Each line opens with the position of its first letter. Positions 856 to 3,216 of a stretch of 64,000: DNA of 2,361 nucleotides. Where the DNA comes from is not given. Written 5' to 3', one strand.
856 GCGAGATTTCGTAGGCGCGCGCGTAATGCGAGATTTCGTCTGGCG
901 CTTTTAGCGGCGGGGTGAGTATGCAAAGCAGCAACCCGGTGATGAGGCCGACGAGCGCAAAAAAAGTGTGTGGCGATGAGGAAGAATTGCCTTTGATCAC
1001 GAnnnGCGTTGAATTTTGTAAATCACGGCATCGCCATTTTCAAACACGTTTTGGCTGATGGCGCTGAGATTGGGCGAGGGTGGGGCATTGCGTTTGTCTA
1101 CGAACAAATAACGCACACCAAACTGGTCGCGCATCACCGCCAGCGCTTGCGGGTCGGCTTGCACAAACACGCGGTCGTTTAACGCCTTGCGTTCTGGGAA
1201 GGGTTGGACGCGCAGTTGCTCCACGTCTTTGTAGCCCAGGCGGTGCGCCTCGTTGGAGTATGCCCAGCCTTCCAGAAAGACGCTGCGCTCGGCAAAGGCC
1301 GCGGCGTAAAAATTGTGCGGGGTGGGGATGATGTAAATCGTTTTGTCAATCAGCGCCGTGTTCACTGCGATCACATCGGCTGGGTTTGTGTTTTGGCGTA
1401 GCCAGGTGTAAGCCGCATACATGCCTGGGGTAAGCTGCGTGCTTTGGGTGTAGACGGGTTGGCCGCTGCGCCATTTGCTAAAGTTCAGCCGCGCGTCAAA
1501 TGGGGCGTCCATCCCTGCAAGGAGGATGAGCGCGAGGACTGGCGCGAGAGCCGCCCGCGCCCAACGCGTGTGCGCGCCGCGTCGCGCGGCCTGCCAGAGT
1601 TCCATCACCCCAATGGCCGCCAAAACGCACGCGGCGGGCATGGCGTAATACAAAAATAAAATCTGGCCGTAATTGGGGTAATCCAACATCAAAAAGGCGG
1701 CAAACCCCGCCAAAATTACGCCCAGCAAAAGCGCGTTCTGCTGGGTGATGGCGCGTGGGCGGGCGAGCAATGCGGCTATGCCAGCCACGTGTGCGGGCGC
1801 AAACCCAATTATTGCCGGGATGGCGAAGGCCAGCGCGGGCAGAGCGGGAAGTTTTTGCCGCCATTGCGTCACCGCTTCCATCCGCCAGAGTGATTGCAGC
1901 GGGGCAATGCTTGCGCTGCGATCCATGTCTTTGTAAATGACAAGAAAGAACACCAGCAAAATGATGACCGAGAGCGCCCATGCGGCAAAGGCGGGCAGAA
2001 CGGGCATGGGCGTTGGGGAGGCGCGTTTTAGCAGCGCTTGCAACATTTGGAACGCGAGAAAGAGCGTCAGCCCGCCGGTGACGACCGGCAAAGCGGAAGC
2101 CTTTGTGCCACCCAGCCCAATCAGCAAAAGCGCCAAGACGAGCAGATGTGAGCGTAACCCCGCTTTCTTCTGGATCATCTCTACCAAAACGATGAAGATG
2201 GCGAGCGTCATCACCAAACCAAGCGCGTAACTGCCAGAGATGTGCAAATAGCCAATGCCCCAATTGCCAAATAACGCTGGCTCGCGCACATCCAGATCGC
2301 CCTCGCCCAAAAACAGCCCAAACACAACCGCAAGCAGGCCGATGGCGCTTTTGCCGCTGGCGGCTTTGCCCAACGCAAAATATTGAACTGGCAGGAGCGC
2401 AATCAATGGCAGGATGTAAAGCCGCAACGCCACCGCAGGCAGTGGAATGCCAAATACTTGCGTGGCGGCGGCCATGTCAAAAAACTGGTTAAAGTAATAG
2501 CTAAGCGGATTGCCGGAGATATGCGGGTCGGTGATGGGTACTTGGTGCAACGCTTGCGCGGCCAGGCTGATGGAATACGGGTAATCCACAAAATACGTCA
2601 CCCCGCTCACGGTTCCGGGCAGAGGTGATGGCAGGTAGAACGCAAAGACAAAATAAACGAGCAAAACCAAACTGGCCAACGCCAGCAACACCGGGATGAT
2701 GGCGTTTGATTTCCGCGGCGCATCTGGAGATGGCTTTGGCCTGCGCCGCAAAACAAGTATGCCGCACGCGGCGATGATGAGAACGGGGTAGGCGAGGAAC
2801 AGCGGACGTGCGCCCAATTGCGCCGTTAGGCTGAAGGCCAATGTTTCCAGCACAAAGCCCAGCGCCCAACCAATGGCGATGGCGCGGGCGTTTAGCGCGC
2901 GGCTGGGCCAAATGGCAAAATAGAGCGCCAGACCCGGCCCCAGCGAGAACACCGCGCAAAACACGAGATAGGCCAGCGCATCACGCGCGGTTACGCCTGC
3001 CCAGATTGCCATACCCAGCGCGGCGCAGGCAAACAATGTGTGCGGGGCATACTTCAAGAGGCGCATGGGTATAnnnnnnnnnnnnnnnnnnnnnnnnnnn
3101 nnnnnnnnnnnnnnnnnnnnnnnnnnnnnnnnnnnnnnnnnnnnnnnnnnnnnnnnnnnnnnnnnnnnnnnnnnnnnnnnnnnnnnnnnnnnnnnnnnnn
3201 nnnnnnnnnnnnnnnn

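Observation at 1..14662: Nine-gene co-directional envelope-glycan locus dominated by six large GT-C-like membrane proteins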

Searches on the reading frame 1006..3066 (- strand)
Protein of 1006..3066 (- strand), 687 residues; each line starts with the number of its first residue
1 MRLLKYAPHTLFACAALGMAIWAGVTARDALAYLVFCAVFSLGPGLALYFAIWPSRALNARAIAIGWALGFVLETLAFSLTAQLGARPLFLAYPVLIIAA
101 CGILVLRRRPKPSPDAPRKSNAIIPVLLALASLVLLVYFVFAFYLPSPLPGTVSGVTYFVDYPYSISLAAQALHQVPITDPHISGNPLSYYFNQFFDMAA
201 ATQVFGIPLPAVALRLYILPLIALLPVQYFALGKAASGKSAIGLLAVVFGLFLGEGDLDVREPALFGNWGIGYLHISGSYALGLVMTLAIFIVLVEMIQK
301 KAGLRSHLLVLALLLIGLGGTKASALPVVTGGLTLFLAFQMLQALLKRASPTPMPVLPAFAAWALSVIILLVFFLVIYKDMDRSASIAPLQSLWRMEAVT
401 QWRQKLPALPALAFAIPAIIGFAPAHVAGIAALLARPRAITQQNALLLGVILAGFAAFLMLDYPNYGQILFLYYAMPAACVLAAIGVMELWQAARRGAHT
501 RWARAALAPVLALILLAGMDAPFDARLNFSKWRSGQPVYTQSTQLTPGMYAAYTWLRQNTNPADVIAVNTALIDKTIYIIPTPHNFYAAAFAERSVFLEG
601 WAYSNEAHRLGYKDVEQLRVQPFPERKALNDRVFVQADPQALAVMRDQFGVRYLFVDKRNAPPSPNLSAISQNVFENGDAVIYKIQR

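Call 6: search_protein_families(library=pfam, proteins=[window:1006-3066:-], max_evalue=0.01)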
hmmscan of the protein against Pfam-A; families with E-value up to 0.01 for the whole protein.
window:1006-3066:- (687 aa): 0 families

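Call 7: search_protein_families(library=ncbifam, proteins=[window:1006-3066:-], max_evalue=0.1)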
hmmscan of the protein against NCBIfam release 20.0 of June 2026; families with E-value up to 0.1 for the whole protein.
window:1006-3066:- (687 aa): 0 families

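Call 10: find_encoding_contigs(protein=window:1006-3066:-, flank=10000, max_places=6)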
Protein window:1006-3066:- (687 aa): no gene with exactly this product is on record in the collection.

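Call 11: find_homologous_proteins(query=window:1006-3066:-)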
Query window:1006-3066:- (687 aa): 14 proteins with E <= 0.001 among 8000 candidates.
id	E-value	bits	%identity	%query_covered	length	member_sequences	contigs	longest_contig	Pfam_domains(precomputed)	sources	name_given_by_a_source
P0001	0.0e+0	1491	99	100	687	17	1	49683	-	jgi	-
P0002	2.4e-277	940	65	99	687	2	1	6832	-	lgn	-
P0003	1.2e-254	865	60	100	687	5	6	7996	-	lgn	-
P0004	4.1e-71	258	33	71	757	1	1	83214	-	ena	-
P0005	4.3e-66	242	36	48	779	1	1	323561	-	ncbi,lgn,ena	-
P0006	1.6e-63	233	30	68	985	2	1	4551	-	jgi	jgi:hypothetical protein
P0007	1.9e-61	227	33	69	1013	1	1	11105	-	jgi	jgi:hypothetical protein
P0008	1.2e-57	214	40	35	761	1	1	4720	-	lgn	-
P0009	2.7e-52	196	31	69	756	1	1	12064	-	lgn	-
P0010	1.9e-49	187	29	66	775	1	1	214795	-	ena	-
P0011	1.3e-39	154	34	22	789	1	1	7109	-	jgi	jgi:hypothetical protein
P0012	1.4e-36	144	27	97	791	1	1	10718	-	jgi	jgi:hypothetical protein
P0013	1.7e-28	118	31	22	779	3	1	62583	-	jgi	jgi:hypothetical protein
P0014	1.2e-16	79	27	75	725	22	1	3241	-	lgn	-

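Call 12: find_encoding_contigs(protein=P0001, flank=10000, max_places=3)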
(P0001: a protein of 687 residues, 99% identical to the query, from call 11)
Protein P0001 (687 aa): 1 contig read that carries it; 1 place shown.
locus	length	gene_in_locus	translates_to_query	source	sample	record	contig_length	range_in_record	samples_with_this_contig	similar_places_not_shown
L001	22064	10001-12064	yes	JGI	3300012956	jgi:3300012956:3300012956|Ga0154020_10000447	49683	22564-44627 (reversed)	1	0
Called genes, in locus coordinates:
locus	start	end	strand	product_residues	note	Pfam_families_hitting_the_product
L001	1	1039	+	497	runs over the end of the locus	PF03062:MBOAT, PF13813:MBOAT_2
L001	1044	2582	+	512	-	PF02366:PMT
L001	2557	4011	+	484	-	PF13231:PMT_2 (weak)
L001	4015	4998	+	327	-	-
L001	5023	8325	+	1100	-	PF07995:GSDH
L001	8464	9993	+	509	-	-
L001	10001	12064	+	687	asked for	-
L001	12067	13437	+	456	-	PF09913:DUF2142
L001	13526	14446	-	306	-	PF01073:3Beta_HSD, PF01370:Epimerase, PF02719:Polysacc_synt_2, PF04321:RmlD_sub_bind, PF13460:NAD_binding_10, PF16363:GDP_Man_Dehyd, PF07993:NAD_binding_4 (weak)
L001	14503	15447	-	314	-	PF00106:adh_short, PF08659:KR, PF13561:adh_short_C2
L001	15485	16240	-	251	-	PF00005:ABC_tran, PF02463:SMC_N (faint), PF13304:AAA_21 (faint)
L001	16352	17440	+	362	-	PF21016:RlmN_N, PF04055:Radical_SAM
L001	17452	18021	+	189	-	PF01872:RibD_C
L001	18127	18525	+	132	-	-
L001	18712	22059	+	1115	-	PF22058:X25_BaPul_like, PF17967:Pullulanase_N2, PF02922:CBM_48, PF11852:Pullul_strch_C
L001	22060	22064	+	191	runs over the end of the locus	-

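Call 13: find_encoding_contigs(protein=P0005, flank=10000, max_places=3)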
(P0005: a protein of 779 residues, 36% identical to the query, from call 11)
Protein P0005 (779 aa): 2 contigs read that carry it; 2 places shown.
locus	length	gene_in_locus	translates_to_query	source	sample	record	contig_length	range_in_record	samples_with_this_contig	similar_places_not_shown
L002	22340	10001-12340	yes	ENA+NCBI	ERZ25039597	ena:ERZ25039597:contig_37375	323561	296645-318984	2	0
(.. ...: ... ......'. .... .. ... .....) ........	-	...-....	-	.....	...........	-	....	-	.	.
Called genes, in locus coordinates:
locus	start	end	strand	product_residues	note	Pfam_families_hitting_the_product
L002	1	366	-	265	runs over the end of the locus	PF01507:PAPS_reduct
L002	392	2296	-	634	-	PF03460:NIR_SIR_ferr, PF01077:NIR_SIR, PF03460:NIR_SIR_ferr, PF01077:NIR_SIR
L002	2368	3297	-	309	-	PF13338:AbiEi_4, PF04480:DUF559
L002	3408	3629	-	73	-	PF07311:Dodecin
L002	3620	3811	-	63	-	-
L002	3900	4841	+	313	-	PF02423:OCD_Mu_crystall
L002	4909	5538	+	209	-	-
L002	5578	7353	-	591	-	-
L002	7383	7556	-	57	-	PF01039:Carboxyl_trans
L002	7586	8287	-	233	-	PF00535:Glycos_transf_2, PF10111:Glyco_tranf_2_2 (faint)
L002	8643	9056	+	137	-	PF08241:Methyltransf_11, PF08242:Methyltransf_12 (weak), PF13489:Methyltransf_23, PF13649:Methyltransf_25, PF13847:Methyltransf_31 (weak)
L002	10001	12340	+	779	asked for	-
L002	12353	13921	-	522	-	PF01039:Carboxyl_trans, PF03255:ACCA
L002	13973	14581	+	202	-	PF13489:Methyltransf_23, PF07021:MetW (weak), PF13847:Methyltransf_31, PF08241:Methyltransf_11, PF08242:Methyltransf_12, PF13649:Methyltransf_25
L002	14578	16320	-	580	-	-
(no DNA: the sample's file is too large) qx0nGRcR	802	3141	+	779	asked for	-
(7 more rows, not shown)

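Call 20: search_solved_structures(query=A1, max_evalue=10)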
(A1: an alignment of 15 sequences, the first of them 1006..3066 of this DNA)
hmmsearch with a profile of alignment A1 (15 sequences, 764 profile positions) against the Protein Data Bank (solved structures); distinct sequences matched with E-value up to 10: 1.
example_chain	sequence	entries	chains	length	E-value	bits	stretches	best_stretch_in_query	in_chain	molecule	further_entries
7obq_v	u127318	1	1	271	0.33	12.4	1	344-400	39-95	Signal recognition particle receptor subunit beta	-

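Call 23: find_related_loci(query=A2, collection=genome_contigs, flank=10000)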
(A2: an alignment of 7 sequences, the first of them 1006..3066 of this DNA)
Query A2 (687 aa) in genome_contigs; peptide patterns used: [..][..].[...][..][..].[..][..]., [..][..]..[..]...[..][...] (x = any residue, [..] = any of these).
289 stretches matched a pattern; 61 encode a relative of the query (tblastn E <= 1e-3); 60 distinct loci.
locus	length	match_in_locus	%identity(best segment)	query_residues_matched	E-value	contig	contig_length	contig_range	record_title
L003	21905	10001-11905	32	23-685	9e-75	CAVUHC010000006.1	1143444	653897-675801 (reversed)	MAG: uncultured Acidobacteriota bacterium isolate MFD02242.bin.2.68 genome assembly, contig: contig_3406, whole genome s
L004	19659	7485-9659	31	23-677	2e-60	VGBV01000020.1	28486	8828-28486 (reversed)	MAG: Actinomycetota bacterium isolate K_DeepCast_65m_m2_213 K_DeepCast_65m_m2_213_Ga0194128_10002671, whole genome shotg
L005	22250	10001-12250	29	2-686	3e-54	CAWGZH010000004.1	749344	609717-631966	MAG: uncultured Solirubrobacterales bacterium isolate MFD01716.bin.1.8 genome assembly, contig: contig_38943, whole geno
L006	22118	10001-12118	27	21-686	2e-50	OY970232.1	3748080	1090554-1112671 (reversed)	MAG: uncultured Solirubrobacterales bacterium isolate MFD09286.bin.c.3 genome assembly, chromosome: 1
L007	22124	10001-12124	28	11-686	1e-48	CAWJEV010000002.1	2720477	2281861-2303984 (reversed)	MAG: uncultured Solirubrobacterales bacterium isolate MFD09222.bin.1.130 genome assembly, contig: contig_41420, whole ge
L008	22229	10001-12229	32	6-685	6e-48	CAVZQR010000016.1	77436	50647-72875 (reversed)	MAG: Candidatus Dormibacteraeota bacterium isolate MFD05705.bin.2.71 genome assembly, contig: contig_81886, whole genome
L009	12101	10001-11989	30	15-687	3e-46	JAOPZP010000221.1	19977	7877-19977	MAG: Conexibacter sp. isolate RYN_258 scaffold_1536874, whole genome shotgun sequence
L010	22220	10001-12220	32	14-685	1e-46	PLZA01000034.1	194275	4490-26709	MAG: Candidatus Dormiibacterota bacterium isolate palsa_871 73.20120700_P3D.21_contig_3996, whole genome shotgun sequenc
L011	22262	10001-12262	37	7-687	8e-46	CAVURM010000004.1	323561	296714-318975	MAG: uncultured Solirubrobacterales bacterium isolate MFD09730.bin.1.164 genome assembly, contig: contig_37375, whole ge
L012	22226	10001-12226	35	7-685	8e-46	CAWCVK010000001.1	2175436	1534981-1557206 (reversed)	MAG: Candidatus Dormibacteraeota bacterium isolate MFD00964.bin.2.146 genome assembly, contig: contig_13351, whole genom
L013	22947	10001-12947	37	29-682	3e-45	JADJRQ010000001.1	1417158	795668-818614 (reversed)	MAG: Solirubrobacterales bacterium isolate Hade_18-Q3-R52-61_BAT3C.352 tig00000830-10-14143930, whole genome shotgun seq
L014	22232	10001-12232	26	61-686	6e-45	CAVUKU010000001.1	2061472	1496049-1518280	MAG: uncultured Solirubrobacterales bacterium isolate MFD06526.bin.2.69 genome assembly, contig: contig_1154, whole geno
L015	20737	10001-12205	33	16-685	2e-44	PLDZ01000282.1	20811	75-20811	MAG: Candidatus Dormiibacterota bacterium isolate palsa_844 73.20111000_P1M.26_contig_2295, whole genome shotgun sequenc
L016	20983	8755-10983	34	7-686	3e-44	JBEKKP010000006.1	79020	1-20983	MAG: Candidatus Dormibacteria bacterium isolate SPRUCE 34 SPRUCE_34_6, whole genome shotgun sequence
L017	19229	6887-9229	32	1-685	3e-43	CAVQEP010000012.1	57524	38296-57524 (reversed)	MAG: uncultured Actinomycetes bacterium isolate MFD08700.bin.1.66 genome assembly, contig: contig_62995, whole genome sh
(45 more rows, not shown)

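Call 33: predict_structure(alignment_id=A1)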
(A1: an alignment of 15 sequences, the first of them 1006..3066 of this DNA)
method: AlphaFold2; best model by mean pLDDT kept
length: 687 residues; sequences in the alignment: 15
mean_pLDDT: 84.6   pTM: 0.89
mean pLDDT of the five models: 84.6, 83.2, 81.4, 80.9, 79.6
residues with pLDDT >= 90: 349; 70-90: 238; 50-70: 62; < 50: 38
segments of 3 or more residues with pLDDT < 50: 114-119, 258-268, 372-383, 576-579
pLDDT, mean of each block of 10 residues (from residue 1): 75 94 96 97 97 83 96 97 96 97 86 50 88 90 87 86 93 93 89 95 97 94 95 95 93 59 42 79 96 91 84 93 87 89 73 53 57 46 65 75 84 75 80 87 93 89 75 91 93 79 80 73 58 83 87 97 94 59 88 95 86 86 94 96 96 94 90 96 92
secondary structure, 60 per line:
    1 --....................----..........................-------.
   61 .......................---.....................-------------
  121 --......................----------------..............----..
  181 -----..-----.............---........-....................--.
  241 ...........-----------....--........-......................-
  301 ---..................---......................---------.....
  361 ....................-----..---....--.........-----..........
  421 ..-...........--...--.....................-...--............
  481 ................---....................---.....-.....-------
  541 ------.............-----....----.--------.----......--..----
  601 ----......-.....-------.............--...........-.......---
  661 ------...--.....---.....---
elements in order (helices of 4 or more, strands of 3 or more residues): H3-22 H27-52 H60-83 H87-107 H123-144 H161-174 H193-205 H209-216 H218-237 H240-251 H263-266 H269-276 H278-299 H304-321 H325-346 H356-380 H391-394 H397-405 H411-422 H424-434 H442-460 H469-496 H500-519 H523-527 H529-533 H547-559 E565-568 H587-592 H605-610 H612-616 H624-636 H639-649 E651-657 E672-676 E680-684

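Call 36: fold_search(model_id=the predicted structure, library=pdb)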
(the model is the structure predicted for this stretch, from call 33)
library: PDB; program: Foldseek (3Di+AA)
matches with E <= 10: 241; with E <= 0.001: 17
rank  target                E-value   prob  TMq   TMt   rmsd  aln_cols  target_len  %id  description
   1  8b6l_I                1.7e-07  1.00  0.36  0.36  10.4       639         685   12  Subtomogram average of the human Sec61-TRAP-OSTA-translocon (released 2022-12-07)
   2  9n9j_I                8.2e-07  1.00  0.42  0.41  11.3       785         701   11  Structure of a GRP94 folding intermediate engaged with a CCDC134- and FKBP11-bound secretory translocon (released 2025-11-19)
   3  8age_A                2.2e-06  1.00  0.40  0.42  10.0       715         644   11  Structure of yeast oligosaccharylransferase complex with acceptor peptide bound (released 2022-12-07)
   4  8agc_A                2.8e-06  1.00  0.36  0.36  11.8       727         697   12  Structure of yeast oligosaccharylransferase complex with lipid-linked oligosaccharide and non-acceptor peptide bound (released 2022-12-07)
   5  7e9s_A                6.4e-06  1.00  0.42  0.35  12.3       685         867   12  Archaeal oligosaccharyltransferase AglB from Archaeoglobus fulgidus in complex with an inhibitory peptide and a dolich (released 2021-09-08)
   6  6s7o_A                1.0e-05  1.00  0.42  0.44   9.4       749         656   11  Cryo-EM structure of human oligosaccharyltransferase complex OST-A (released 2019-12-18)
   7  6ezn_F                1.4e-05  1.00  0.41  0.43  12.4       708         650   12  Cryo-EM structure of the yeast oligosaccharyltransferase (OST) complex (released 2018-01-17)
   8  7zlh_A                1.7e-05  1.00  0.40  0.42  12.1       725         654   12  Cryo-EM structure of C-mannosyltransferase CeDPY19, in apo state, bound to CMT2-Fab and anti-Fab nanobody (released 2023-01-11)
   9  7oci_F                2.2e-05  1.00  0.39  0.41  11.9       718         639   12  Cryo-EM structure of yeast Ost6p containing oligosaccharyltransferase complex (released 2022-02-16)
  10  7zli_A                4.0e-05  1.00  0.38  0.39  14.5       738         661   13  Cryo-EM structure of C-mannosyltransferase CeDPY19, in complex with Dol25-P-Man and bound to CMT2-Fab and anti-Fab nan (released 2023-01-11)
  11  3wak                  4.4e-05  1.00  0.42  0.35  14.1       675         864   12  Crystal structure of the Archaeoglobus fulgidus oligosaccharyltransferase (O29867_ARCFU) in the apo form (released 2013-10-30)
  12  8if8_C                5.4e-05  1.00  0.41  0.46  15.4       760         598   12  Arabinosyltransferase AftA (released 2023-05-31)
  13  6c26_A                5.7e-05  1.00  0.36  0.38  12.5       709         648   11  The Cryo-EM structure of a eukaryotic oligosaccharyl transferase complex (released 2018-01-31)
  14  6gxc_A                1.1e-04  1.00  0.43  0.42  10.0       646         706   11  Bacterial oligosaccharyltransferase PglB in complex with an inhibitory peptide and a reactive lipid-linked oligosaccha (released 2018-11-14)
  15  5ogl_A                1.5e-04  1.00  0.42  0.41  10.5       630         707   11  Structure of bacterial oligosaccharyltransferase PglB in complex with an acceptor peptide and an lipid-linked oligosac (released 2017-10-25)
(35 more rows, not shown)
